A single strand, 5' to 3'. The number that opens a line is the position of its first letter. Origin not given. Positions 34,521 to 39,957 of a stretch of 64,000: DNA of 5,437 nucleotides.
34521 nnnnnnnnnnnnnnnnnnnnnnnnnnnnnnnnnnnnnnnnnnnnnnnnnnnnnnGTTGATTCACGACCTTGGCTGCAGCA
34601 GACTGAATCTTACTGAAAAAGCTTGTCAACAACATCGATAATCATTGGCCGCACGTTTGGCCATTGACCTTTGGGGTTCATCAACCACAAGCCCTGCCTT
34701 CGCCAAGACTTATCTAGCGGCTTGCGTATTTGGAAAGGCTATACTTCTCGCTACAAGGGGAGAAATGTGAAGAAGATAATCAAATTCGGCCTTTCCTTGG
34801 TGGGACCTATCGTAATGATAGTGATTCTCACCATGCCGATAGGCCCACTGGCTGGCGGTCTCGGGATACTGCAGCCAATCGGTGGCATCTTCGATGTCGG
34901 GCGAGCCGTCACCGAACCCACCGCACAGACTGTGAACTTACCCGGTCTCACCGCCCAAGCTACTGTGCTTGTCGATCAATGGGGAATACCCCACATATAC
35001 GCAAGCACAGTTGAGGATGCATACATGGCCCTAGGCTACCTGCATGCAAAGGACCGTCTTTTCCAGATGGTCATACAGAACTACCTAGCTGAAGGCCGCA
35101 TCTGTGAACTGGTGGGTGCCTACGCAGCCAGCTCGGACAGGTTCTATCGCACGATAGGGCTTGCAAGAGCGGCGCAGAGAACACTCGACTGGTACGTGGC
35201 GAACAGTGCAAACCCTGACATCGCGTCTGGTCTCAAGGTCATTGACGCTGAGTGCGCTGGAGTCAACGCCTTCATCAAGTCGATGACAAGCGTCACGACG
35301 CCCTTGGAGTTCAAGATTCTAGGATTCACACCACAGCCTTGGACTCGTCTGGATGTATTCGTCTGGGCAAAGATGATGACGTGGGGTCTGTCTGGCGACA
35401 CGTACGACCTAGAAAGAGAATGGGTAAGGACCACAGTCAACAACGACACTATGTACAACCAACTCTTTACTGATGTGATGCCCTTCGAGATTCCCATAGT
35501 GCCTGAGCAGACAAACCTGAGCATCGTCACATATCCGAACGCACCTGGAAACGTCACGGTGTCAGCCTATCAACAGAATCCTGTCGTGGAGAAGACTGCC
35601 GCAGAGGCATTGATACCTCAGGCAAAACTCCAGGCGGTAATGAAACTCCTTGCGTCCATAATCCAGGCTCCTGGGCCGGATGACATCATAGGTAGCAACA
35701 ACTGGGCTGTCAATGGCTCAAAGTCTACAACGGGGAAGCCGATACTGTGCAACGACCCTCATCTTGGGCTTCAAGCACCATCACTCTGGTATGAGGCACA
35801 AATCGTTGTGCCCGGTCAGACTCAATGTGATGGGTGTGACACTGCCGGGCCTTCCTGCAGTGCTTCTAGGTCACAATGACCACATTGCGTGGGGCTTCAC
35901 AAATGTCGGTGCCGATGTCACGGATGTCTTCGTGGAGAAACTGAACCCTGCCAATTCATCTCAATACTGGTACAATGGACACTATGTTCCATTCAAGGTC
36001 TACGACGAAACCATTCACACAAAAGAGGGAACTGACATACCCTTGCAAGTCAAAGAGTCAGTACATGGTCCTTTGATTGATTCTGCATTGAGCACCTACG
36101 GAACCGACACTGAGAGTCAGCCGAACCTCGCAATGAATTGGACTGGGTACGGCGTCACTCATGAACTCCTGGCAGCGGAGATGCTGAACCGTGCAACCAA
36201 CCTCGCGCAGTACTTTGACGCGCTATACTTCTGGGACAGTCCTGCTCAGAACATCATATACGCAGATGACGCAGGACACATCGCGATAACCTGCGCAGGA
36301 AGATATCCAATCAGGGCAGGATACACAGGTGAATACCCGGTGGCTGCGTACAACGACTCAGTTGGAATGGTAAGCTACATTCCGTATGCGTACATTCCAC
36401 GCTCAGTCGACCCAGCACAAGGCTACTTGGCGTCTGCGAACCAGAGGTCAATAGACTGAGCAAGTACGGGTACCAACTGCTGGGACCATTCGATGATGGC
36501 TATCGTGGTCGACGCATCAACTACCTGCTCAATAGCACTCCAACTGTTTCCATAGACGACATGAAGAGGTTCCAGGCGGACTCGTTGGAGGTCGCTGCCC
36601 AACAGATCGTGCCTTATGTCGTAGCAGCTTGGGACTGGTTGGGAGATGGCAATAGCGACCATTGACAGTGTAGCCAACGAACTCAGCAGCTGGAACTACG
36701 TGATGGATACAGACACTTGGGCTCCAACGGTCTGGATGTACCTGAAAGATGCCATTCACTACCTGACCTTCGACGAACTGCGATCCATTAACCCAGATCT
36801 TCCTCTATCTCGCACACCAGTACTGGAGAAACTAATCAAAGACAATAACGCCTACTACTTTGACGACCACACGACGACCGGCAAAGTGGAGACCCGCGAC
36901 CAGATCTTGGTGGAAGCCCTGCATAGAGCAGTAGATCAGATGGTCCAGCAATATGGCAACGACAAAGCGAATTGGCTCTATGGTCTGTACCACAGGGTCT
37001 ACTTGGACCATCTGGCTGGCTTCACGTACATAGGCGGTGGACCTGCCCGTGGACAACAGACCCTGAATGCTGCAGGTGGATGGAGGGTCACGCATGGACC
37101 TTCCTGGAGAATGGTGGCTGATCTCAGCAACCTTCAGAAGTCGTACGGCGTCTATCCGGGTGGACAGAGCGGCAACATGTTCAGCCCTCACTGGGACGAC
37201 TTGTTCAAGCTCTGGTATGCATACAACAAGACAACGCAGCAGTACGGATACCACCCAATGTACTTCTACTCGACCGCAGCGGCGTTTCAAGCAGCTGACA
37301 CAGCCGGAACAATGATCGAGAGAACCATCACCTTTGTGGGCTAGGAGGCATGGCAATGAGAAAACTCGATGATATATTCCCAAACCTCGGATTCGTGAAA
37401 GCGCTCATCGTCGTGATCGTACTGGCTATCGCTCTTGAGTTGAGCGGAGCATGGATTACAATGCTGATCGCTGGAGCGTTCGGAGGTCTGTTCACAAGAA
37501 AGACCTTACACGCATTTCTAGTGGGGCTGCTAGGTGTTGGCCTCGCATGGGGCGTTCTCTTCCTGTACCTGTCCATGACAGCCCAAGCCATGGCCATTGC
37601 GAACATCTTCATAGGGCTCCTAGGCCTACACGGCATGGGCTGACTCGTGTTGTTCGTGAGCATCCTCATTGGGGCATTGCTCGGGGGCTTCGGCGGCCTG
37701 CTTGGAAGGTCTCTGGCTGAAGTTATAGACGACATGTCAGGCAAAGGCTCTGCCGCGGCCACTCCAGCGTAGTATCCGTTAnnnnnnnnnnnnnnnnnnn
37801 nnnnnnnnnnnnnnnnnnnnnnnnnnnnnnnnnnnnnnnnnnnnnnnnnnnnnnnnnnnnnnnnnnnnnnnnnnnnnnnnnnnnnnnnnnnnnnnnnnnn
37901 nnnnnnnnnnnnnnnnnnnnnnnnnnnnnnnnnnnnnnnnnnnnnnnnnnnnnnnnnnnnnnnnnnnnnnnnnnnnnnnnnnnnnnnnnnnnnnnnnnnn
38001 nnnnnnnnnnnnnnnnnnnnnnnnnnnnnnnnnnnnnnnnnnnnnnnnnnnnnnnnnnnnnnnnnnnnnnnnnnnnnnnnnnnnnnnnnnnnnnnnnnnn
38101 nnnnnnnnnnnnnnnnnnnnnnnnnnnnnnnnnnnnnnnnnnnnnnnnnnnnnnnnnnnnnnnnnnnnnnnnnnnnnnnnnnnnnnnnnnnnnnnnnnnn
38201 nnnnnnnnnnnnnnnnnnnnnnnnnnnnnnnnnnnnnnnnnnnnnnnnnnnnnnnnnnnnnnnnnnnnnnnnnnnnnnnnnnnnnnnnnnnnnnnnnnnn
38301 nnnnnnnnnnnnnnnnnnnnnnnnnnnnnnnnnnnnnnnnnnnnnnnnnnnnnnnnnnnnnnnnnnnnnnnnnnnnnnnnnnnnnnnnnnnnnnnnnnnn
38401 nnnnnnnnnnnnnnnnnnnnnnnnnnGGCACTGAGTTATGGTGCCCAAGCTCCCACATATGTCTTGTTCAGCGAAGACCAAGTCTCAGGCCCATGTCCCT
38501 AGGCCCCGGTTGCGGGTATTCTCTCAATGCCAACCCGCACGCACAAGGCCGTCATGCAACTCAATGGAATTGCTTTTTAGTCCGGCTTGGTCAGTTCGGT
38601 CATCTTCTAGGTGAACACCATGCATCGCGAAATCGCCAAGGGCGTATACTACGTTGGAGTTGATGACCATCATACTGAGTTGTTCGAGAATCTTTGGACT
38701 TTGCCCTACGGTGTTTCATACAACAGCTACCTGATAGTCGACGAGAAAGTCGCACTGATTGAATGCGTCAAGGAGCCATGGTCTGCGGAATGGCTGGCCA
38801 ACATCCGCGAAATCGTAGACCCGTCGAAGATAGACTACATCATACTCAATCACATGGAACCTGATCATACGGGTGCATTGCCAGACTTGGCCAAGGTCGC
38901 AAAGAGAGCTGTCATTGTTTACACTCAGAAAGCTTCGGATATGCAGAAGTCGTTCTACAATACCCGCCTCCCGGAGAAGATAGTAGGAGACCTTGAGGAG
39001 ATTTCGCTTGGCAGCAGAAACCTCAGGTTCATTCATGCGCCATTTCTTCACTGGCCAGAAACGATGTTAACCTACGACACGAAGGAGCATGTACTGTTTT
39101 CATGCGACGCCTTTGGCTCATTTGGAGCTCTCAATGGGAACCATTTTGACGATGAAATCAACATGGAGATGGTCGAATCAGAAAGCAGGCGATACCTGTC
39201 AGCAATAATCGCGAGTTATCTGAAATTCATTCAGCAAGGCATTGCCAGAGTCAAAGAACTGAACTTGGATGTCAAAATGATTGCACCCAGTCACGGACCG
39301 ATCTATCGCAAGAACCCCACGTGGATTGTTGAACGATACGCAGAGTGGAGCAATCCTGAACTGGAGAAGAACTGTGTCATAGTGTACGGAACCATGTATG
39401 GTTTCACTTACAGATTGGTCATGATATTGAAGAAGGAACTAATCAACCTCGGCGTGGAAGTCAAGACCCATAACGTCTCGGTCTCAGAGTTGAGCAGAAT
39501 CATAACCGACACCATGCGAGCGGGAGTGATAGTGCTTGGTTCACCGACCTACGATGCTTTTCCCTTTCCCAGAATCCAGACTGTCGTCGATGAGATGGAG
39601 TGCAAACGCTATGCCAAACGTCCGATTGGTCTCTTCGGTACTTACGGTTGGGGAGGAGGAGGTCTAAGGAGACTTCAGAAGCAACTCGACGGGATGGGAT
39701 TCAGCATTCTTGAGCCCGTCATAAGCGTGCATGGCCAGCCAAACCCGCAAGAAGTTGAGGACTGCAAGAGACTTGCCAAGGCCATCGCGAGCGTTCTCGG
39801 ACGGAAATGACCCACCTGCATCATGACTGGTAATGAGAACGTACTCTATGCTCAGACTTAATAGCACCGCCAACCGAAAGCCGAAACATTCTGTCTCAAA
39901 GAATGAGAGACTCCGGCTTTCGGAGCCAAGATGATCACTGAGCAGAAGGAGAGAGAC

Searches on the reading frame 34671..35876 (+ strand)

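Call 55: search_protein_families(library=pfam, proteins=[window:34671-35876:+], max_evalue=0.00001)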
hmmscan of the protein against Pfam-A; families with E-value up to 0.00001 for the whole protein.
window:34671-35876:+ (402 aa): 1 family
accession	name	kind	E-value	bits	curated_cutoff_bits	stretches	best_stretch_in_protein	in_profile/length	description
PF01804.23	Penicil_amidase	-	7.9e-69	233.8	21.3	1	97-393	2-220/675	Penicillin amidase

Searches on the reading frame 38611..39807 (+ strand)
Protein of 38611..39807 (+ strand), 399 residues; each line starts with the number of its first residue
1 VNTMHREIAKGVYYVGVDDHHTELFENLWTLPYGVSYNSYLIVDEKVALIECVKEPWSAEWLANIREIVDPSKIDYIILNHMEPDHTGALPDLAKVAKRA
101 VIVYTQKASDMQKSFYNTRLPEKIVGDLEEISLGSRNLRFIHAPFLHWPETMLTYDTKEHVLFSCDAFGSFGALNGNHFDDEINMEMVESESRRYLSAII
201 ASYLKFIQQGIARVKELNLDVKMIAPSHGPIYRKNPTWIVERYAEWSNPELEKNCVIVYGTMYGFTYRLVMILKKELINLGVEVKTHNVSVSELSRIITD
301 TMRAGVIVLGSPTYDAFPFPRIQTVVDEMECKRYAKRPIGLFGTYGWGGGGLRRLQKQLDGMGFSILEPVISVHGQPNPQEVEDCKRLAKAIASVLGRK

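Call 55: search_protein_families(library=pfam, proteins=[window:38611-39807:+], max_evalue=0.00001)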
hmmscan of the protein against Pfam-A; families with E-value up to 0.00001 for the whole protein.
window:38611-39807:+ (399 aa): 3 families
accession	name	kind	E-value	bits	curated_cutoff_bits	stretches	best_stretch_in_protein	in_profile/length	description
PF19583.5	ODP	-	3.6e-26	92.7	27.2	1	35-229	1-194/194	ODP family beta lactamase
PF00753.33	Lactamase_B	-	7.2e-09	36.3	22.7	1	35-172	4-155/196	Metallo-beta-lactamase superfamily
PF00258.30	Flavodoxin_1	-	1.6e-08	35.2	25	1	257-386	1-140/143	Flavodoxin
